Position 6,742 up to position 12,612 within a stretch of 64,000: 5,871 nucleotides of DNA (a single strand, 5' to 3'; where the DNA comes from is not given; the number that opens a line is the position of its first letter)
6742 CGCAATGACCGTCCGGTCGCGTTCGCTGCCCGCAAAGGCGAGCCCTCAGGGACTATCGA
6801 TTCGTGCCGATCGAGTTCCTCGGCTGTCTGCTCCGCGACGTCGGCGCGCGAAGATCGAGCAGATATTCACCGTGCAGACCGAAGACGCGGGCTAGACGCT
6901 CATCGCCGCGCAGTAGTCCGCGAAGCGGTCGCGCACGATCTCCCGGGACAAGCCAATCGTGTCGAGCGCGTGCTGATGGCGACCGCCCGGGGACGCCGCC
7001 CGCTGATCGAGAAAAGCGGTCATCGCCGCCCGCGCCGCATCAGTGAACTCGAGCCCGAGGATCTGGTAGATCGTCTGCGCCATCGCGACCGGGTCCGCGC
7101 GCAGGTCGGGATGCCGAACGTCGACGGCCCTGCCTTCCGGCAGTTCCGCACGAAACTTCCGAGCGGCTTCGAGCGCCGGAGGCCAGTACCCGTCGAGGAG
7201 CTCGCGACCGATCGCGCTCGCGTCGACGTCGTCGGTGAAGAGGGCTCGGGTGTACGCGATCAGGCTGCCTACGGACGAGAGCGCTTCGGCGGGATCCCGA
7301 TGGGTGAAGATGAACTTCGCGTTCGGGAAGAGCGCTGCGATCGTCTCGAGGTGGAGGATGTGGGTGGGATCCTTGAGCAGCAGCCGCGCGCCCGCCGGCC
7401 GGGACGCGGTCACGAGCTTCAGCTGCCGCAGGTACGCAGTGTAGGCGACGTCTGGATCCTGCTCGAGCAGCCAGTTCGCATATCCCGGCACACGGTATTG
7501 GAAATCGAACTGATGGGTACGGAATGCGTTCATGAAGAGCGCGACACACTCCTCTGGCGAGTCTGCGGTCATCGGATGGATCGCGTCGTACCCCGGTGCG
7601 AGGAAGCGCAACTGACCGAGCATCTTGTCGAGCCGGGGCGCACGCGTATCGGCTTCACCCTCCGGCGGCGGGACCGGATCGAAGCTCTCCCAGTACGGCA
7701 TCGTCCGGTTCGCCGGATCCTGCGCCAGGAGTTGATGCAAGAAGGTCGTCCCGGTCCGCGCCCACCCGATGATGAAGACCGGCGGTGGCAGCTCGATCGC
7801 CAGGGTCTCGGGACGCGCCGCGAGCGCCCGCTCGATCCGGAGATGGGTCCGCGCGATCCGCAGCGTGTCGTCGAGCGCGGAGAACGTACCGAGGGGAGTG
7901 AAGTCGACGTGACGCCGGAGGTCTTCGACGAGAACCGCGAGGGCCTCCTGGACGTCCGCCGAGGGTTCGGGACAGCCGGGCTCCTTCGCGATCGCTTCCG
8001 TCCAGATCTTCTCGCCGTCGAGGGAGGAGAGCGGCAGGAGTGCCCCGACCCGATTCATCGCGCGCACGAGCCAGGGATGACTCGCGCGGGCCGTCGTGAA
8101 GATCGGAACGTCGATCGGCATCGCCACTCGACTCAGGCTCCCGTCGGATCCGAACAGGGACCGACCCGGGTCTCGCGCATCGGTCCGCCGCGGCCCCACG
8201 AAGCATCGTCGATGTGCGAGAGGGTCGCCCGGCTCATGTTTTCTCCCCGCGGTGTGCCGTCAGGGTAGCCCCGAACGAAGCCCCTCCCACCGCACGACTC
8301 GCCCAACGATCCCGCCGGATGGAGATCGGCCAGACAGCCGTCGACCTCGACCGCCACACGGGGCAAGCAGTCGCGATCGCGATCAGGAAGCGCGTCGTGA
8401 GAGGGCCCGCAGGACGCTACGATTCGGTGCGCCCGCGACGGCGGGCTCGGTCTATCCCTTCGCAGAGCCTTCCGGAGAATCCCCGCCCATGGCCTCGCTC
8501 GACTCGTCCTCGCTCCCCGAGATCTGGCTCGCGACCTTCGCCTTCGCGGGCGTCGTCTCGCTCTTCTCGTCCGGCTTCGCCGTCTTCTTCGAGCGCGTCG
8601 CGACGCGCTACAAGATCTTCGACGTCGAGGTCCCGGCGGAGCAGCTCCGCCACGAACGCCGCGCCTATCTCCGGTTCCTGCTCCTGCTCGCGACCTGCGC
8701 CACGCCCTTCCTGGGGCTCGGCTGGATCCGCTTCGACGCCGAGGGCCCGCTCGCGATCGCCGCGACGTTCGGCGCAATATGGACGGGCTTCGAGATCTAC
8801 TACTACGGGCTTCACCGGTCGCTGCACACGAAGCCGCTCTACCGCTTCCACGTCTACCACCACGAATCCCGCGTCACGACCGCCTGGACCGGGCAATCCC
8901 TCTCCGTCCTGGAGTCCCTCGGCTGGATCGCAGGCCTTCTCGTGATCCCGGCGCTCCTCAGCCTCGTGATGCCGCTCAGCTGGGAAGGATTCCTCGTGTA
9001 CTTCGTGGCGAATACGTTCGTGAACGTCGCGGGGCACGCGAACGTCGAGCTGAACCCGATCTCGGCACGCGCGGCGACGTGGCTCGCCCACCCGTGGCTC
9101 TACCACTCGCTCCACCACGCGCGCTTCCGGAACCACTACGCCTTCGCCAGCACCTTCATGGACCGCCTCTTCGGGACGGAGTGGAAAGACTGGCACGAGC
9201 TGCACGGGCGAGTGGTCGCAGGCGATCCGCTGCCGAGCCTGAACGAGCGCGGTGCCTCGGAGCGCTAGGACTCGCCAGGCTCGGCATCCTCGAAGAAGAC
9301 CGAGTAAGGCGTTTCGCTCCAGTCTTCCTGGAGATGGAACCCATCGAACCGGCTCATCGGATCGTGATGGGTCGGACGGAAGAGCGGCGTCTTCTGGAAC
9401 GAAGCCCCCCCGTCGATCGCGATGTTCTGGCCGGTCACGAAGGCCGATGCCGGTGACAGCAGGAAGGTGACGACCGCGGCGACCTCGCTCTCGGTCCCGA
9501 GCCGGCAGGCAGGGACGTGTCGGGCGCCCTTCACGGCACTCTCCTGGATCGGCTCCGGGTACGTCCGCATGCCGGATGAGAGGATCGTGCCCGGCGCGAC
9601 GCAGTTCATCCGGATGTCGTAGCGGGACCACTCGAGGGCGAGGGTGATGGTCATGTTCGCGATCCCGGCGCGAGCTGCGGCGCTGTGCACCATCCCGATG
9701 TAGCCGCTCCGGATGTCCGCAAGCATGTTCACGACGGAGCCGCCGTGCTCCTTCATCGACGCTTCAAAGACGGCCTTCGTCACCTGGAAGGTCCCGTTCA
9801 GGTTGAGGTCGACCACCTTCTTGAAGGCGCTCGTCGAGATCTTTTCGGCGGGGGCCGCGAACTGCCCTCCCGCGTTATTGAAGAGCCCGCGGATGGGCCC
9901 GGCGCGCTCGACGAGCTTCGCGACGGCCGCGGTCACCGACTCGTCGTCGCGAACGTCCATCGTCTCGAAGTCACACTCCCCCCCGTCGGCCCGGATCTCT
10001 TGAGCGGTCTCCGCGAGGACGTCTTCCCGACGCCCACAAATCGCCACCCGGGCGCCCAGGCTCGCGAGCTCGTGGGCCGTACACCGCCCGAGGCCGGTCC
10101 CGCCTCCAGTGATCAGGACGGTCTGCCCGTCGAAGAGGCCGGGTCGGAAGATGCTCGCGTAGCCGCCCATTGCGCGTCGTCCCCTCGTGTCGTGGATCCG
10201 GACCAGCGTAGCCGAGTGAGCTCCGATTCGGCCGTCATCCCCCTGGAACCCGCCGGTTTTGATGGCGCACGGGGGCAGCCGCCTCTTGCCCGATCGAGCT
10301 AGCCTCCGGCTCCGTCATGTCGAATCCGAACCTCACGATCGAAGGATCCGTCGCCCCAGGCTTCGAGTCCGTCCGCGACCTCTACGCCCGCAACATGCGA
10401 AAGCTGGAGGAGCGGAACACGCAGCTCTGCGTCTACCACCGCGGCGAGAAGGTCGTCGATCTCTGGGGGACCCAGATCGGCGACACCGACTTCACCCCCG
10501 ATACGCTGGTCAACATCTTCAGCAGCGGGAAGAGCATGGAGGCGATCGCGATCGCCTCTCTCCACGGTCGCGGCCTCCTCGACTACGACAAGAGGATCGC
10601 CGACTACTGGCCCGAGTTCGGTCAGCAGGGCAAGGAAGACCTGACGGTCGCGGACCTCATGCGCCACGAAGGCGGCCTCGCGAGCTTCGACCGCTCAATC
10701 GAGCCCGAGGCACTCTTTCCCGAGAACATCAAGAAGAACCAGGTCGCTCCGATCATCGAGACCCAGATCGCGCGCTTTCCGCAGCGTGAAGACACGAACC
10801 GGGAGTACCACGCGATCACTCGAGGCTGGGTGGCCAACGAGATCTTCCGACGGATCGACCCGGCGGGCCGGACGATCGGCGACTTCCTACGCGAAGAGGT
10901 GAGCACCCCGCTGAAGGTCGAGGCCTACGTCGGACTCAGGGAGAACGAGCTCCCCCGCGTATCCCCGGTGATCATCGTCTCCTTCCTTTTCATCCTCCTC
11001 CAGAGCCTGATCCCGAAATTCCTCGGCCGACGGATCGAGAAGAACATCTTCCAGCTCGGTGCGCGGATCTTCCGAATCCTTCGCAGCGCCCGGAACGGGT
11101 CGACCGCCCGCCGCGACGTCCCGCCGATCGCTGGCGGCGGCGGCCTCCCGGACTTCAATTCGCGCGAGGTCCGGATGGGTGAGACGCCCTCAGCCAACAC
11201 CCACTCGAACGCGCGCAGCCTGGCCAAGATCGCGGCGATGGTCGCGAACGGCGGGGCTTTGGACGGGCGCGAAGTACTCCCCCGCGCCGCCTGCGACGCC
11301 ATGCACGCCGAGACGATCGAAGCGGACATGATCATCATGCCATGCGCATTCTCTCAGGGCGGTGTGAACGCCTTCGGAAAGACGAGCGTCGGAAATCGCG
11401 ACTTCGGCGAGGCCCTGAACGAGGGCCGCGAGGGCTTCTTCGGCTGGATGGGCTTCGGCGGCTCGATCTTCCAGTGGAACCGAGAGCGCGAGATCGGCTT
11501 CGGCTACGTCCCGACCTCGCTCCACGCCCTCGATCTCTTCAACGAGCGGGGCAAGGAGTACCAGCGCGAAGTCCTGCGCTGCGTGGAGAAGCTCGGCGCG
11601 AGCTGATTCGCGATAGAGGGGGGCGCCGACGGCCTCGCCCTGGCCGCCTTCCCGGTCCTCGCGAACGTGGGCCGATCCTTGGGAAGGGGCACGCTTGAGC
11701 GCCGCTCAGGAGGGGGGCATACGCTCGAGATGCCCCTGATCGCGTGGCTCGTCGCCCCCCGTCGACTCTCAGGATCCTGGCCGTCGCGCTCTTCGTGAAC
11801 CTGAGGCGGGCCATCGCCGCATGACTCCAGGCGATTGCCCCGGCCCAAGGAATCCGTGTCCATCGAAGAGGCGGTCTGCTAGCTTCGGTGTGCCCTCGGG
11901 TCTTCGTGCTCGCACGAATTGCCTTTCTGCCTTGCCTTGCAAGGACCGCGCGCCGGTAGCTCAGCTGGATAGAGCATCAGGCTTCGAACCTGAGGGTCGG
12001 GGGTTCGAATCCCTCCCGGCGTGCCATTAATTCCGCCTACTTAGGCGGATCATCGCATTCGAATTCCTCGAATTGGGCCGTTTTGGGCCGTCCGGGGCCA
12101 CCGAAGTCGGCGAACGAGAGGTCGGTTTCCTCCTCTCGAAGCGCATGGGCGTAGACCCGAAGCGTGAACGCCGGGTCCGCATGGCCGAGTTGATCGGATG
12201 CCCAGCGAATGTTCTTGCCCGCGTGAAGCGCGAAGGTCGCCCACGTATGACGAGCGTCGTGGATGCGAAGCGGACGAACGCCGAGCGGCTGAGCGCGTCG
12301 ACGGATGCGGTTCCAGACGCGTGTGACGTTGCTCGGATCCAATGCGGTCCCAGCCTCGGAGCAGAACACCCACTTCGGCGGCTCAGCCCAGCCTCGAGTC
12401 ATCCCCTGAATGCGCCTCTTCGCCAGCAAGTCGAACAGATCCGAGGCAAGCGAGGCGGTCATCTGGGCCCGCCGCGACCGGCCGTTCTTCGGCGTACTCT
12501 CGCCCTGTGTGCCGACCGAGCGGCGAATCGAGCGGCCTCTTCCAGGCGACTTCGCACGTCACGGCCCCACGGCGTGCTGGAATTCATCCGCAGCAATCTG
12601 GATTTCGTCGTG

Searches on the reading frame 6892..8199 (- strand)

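Call 9: search_protein_families(library=pfam, proteins=[window:6892-8199:-], max_evalue=0.001)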
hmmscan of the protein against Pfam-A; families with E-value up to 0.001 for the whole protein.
window:6892-8199:- (435 aa): 3 families
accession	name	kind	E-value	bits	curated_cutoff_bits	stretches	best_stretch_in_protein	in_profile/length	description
PF13469.12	Sulfotransfer_3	-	6.8e-46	157.7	27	1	140-387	1-216/216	Sulfotransferase family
PF00685.33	Sulfotransfer_1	-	4.6e-05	23.4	22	1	138-387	1-185/255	Sulfotransferase domain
PF17784.7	Sulfotransfer_4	-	9.6e-05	22.7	22.8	0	277-317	74-114/215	Sulfotransferase domain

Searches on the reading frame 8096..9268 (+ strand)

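Call 9: search_protein_families(library=pfam, proteins=[window:8096-9268:+], max_evalue=0.001)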
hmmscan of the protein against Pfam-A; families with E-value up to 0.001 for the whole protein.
window:8096-9268:+ (390 aa): 1 family
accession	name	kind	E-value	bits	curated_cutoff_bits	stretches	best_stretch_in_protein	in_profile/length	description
PF04116.19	FA_hydroxylase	-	1.6e-20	74.3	31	1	228-361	4-132/132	Fatty acid hydroxylase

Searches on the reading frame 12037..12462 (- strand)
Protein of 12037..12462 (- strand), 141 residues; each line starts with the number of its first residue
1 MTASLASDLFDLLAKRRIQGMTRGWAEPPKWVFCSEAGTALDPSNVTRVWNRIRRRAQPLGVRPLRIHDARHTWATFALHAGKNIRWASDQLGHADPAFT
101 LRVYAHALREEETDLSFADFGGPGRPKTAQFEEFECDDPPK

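Call 84: search_protein_families(library=pfam, proteins=[window:12037-12462:-], max_evalue=0.01)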
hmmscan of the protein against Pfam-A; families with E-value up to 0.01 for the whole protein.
window:12037-12462:- (141 aa): 1 family
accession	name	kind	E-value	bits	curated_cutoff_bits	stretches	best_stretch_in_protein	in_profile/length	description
PF00589.27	Phage_integrase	-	3.5e-12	46.9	27.1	1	26-109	90-170/172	Phage integrase family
